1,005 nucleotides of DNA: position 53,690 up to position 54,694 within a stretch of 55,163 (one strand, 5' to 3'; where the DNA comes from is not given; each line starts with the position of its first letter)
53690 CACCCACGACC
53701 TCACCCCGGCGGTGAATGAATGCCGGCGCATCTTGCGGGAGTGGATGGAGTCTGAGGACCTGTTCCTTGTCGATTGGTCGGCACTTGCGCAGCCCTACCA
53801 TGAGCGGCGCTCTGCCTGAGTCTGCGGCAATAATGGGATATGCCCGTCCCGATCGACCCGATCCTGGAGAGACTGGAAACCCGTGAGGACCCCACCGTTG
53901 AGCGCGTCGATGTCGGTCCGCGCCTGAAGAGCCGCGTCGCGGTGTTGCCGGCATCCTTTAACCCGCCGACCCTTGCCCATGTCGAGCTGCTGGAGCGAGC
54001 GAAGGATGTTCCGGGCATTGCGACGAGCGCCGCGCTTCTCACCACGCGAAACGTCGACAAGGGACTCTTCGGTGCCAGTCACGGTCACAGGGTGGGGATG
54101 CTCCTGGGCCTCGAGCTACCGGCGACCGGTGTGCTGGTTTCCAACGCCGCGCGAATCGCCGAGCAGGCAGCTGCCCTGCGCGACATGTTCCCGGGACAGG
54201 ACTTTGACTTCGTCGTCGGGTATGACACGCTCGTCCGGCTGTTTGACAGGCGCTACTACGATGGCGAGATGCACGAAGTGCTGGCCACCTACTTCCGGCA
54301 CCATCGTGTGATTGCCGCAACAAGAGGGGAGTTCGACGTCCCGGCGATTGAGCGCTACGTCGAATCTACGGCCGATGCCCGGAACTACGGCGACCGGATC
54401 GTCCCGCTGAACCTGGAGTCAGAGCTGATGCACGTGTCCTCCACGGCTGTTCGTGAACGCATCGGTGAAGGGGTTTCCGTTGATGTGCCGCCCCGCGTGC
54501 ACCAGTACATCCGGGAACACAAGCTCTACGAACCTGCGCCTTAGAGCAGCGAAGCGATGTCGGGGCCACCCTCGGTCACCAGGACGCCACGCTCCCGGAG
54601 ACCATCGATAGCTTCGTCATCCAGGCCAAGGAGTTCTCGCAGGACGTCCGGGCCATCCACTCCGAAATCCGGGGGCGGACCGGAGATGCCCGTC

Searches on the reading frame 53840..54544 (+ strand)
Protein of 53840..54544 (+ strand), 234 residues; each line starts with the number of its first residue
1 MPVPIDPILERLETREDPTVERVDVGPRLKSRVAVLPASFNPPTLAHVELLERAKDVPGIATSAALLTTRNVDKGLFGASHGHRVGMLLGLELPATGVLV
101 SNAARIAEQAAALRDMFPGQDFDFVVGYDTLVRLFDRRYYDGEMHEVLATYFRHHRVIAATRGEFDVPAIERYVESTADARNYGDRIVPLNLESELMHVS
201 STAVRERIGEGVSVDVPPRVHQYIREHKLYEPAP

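Call 43: find_encoding_contigs(protein=window:53840-54544:+, flank=10000, max_places=3)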
Protein window:53840-54544:+ (234 aa): 6 contigs read that carry it; 3 places shown.
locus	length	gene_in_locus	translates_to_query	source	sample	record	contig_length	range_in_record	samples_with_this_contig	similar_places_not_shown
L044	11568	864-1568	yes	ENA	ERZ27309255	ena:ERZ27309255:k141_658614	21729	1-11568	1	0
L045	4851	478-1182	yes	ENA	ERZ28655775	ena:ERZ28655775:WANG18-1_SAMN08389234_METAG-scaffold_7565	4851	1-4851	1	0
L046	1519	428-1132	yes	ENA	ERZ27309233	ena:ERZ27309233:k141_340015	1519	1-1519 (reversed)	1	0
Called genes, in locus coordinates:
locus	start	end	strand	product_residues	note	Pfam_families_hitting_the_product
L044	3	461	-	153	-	?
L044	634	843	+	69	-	-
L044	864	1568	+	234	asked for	-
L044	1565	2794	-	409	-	PF02515:CoA_transf_3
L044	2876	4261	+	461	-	PF00206:Lyase_1, PF10415:FumaraseC_C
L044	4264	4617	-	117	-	PF13473:Cupredoxin_1 (weak), PF00127:Copper-bind (weak)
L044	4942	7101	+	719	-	PF00141:peroxidase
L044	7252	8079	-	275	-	PF03449:GreA_GreB_N, PF01272:GreA_GreB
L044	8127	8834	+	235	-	PF02527:GidB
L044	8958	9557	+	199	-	PF04893:Yip1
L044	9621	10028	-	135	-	-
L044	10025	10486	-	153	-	PF13452:FAS1_DH_region (faint)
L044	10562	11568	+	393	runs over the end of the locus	PF00266:Aminotran_5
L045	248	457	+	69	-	-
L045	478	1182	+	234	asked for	-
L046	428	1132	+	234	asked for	-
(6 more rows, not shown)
